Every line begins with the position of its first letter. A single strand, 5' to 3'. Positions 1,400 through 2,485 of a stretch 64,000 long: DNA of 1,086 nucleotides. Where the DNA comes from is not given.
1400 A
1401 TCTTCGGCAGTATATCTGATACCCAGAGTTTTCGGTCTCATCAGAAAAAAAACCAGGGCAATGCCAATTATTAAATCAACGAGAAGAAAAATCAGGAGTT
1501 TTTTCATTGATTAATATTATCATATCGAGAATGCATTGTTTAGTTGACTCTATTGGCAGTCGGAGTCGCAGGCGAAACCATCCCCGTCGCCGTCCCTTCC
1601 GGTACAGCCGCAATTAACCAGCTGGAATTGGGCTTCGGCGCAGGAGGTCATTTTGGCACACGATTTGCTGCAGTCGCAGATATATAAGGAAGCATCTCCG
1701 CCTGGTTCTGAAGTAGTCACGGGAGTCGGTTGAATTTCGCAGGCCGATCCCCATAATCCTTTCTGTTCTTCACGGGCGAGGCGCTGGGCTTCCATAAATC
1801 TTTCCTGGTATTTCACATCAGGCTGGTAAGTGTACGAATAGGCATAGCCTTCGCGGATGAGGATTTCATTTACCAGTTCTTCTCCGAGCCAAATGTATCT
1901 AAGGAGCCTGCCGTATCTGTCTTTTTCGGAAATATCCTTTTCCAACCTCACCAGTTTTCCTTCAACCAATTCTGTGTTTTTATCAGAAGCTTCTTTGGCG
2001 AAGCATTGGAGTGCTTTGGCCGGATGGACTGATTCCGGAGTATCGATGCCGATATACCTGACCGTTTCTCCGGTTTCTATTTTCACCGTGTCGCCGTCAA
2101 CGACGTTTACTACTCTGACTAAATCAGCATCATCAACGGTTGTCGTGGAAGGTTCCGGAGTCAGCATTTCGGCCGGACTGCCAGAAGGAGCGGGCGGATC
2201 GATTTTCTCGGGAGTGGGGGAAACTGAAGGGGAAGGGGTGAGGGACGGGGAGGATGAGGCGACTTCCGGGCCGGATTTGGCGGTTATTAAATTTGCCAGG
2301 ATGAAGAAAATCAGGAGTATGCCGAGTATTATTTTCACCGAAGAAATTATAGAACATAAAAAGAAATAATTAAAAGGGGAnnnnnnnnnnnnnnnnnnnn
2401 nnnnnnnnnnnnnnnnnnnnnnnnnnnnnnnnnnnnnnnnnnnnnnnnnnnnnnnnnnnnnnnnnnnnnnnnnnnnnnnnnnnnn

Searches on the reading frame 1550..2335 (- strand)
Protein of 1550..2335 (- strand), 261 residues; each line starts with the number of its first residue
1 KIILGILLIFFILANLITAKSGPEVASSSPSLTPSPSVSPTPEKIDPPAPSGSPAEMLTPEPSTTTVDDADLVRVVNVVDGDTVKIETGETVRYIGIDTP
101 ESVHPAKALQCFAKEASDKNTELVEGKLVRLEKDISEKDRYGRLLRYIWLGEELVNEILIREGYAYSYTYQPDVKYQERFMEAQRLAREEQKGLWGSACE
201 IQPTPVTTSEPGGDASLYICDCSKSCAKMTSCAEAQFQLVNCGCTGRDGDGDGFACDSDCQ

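Call 60: search_protein_families(library=pfam, proteins=[window:1550-2335:-], max_evalue=0.001)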
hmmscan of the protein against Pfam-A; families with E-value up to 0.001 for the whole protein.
window:1550-2335:- (261 aa): 2 families
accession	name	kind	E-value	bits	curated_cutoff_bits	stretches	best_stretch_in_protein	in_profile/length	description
PF00565.23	SNase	-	3.4e-25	89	21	1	91-195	1-105/107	Staphylococcal nuclease homologue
PF05901.16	Excalibur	-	0.00027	21.7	22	1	224-256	2-35/36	Excalibur calcium-binding domain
